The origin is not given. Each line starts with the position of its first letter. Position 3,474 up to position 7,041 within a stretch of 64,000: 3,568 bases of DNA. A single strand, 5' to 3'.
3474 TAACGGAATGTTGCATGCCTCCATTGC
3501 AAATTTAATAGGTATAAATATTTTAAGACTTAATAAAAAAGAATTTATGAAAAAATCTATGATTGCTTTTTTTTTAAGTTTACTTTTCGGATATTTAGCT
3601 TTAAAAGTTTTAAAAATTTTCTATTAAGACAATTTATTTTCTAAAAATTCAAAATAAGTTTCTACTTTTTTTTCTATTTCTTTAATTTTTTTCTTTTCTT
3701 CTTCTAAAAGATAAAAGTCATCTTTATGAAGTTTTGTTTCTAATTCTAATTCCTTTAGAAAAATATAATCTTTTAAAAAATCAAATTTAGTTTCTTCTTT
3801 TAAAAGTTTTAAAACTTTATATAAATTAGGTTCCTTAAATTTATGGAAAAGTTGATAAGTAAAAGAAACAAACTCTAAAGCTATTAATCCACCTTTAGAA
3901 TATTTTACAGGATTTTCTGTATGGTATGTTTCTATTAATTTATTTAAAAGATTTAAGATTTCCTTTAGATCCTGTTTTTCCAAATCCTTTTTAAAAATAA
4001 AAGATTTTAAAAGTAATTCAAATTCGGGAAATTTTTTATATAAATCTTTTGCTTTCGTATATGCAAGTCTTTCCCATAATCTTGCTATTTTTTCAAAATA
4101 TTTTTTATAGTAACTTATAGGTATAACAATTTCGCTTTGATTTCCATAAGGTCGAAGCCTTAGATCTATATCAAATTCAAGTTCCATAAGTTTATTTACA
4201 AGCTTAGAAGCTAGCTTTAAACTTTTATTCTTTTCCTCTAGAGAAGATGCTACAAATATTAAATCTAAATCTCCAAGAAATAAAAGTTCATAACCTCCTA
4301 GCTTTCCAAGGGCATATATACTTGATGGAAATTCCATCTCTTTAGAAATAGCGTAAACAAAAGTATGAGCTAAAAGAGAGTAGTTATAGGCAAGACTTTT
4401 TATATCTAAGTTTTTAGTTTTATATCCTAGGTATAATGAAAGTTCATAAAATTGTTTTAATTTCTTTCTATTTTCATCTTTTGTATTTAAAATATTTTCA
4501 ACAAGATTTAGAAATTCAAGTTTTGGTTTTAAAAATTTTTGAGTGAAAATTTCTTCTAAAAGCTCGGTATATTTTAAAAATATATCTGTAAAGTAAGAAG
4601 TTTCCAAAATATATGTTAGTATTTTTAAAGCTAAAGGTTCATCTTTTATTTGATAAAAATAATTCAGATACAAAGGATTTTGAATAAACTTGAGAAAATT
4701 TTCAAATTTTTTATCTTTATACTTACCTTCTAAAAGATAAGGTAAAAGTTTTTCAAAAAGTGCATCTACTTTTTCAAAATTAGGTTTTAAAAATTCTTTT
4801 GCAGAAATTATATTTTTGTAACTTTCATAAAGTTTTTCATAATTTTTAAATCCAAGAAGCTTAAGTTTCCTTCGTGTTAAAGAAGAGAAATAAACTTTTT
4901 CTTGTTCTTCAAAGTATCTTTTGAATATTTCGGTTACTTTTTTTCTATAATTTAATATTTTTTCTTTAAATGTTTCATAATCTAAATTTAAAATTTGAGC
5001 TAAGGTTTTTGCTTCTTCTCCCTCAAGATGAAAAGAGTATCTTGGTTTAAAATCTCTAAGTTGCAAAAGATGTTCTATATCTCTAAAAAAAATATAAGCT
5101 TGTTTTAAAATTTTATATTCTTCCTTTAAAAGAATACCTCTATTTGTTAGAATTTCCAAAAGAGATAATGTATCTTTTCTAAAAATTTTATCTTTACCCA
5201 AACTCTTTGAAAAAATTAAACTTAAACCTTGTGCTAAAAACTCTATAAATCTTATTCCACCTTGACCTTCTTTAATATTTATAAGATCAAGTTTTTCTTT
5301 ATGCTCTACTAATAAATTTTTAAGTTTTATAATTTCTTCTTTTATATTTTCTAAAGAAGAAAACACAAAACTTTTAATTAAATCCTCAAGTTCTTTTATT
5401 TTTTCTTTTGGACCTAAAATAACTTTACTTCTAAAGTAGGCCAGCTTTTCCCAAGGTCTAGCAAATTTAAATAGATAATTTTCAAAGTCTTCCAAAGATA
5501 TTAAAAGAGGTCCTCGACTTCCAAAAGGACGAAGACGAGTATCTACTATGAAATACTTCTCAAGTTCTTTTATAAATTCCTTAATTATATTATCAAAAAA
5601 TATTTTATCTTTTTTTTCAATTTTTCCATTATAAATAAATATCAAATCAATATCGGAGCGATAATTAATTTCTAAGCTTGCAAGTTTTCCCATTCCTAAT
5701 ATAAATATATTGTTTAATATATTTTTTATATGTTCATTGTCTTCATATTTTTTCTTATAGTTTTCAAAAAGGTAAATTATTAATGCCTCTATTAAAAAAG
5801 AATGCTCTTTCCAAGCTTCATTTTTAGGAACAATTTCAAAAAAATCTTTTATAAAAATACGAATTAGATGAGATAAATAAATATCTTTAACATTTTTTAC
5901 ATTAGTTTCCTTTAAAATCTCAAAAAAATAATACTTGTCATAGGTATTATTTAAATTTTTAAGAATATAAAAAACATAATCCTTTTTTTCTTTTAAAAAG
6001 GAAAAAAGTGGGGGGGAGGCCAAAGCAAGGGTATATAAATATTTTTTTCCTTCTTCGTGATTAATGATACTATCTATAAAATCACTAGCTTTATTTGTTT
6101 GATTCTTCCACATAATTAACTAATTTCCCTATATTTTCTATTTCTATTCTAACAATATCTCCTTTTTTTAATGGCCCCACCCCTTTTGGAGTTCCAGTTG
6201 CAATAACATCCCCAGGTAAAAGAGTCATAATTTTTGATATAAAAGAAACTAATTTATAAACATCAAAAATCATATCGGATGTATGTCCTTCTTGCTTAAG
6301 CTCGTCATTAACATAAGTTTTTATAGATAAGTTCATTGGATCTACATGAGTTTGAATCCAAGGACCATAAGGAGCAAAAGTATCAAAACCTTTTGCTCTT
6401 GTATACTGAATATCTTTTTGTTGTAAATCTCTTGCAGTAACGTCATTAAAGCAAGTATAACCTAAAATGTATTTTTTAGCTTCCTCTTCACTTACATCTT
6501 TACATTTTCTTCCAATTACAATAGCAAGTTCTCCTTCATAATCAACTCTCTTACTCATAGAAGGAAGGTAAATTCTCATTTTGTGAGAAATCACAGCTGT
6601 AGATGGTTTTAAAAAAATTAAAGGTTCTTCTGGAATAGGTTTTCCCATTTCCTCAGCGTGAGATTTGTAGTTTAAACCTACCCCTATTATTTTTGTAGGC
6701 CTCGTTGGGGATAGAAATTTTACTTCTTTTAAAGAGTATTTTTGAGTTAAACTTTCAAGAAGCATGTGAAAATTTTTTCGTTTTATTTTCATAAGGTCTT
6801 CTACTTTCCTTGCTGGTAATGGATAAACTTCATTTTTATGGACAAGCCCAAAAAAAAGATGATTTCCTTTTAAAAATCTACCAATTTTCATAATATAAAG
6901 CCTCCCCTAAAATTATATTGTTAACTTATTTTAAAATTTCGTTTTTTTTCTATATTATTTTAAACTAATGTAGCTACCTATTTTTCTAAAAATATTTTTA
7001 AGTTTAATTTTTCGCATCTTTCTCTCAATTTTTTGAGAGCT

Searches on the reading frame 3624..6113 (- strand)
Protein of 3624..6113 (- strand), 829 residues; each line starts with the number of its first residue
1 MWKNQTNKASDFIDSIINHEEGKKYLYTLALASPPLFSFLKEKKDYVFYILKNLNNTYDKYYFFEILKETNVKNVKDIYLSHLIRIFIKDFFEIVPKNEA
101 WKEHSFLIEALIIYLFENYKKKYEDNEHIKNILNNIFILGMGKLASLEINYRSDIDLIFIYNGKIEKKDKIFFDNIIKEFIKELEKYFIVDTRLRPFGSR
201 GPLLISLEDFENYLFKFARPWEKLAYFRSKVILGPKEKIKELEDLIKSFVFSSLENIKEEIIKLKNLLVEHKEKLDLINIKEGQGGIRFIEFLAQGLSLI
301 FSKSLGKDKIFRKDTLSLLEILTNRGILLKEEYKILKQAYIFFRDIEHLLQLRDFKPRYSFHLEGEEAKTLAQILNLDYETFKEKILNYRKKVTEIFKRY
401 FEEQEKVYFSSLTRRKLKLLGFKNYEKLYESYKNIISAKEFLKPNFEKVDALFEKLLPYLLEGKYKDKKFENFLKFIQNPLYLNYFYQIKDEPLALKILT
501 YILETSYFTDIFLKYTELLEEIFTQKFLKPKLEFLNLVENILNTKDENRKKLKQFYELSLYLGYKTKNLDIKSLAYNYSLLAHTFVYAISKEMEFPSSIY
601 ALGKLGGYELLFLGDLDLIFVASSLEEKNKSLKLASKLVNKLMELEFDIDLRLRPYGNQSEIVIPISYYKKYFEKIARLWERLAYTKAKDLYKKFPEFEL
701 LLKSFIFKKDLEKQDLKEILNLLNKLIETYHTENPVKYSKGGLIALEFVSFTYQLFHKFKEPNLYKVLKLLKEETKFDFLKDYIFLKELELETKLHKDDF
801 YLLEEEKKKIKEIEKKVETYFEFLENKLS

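Call 83: search_protein_families(library=pfam, proteins=[window:3624-6113:-], max_evalue=0.00001)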
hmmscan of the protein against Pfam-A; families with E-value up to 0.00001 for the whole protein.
window:3624-6113:- (829 aa): 2 families
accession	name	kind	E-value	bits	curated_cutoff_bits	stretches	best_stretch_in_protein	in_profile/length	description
PF03710.21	GlnE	-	6e-44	150.8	24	2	69-237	58-244/252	Glutamate-ammonia ligase adenylyltransferase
PF08335.16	GlnD_UR_UTase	-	3.8e-21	76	21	1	278-399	26-139/141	GlnD PII-uridylyltransferase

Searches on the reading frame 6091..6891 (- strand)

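Call 83: search_protein_families(library=pfam, proteins=[window:6091-6891:-], max_evalue=0.00001)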
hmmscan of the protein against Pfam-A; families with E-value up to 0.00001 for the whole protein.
window:6091-6891:- (266 aa): 1 family
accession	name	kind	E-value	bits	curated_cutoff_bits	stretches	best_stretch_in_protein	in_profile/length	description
PF01557.24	FAA_hydrolase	-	2.9e-71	240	23.9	1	67-261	1-213/214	Fumarylacetoacetate (FAA) hydrolase C-terminal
